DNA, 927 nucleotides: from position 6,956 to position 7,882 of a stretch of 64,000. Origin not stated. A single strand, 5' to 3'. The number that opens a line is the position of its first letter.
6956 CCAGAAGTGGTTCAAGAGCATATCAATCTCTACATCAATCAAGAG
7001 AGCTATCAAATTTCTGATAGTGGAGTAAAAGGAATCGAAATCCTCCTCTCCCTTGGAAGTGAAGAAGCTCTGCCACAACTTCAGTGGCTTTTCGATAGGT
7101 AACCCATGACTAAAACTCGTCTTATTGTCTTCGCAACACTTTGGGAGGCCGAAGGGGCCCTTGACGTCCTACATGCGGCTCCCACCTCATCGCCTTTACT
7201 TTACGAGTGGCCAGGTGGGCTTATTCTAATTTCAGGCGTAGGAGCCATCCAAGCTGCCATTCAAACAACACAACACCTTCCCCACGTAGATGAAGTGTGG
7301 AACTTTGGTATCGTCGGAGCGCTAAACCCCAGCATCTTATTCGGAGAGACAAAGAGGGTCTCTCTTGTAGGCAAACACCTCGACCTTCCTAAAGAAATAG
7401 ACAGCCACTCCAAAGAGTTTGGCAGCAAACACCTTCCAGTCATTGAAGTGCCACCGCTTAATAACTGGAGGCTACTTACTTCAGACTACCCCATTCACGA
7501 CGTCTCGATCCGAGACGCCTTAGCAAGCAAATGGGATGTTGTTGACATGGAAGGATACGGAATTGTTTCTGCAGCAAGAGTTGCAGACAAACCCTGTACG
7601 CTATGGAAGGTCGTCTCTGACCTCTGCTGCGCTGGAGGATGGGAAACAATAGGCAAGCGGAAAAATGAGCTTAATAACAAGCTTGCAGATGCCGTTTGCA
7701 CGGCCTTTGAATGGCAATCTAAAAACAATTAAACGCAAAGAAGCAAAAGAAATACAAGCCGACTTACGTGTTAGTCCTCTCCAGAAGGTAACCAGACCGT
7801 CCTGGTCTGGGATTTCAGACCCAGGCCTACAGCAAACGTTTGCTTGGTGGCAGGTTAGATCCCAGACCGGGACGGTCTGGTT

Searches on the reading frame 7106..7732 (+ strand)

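Call 62: search_protein_families(library=ncbifam, proteins=[window:7106-7732:+], max_evalue=0.00001)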
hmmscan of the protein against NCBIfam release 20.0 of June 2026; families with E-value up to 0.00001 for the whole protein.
window:7106-7732:+ (208 aa): 3 families
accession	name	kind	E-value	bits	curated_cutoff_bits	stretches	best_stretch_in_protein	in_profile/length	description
NF004168.0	PRK05634.1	equivalog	2.7e-17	63.1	129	1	40-174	25-158/185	nucleosidase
TIGR03664.1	fut_nucase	equivalog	9.4e-07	28.8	124.7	0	6-80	2-81/228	futalosine hydrolase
TIGR03468.1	HpnG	hypoth_equivalog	6.8e-06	25.8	187.1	1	40-173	24-157/212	hopanoid-associated phosphorylase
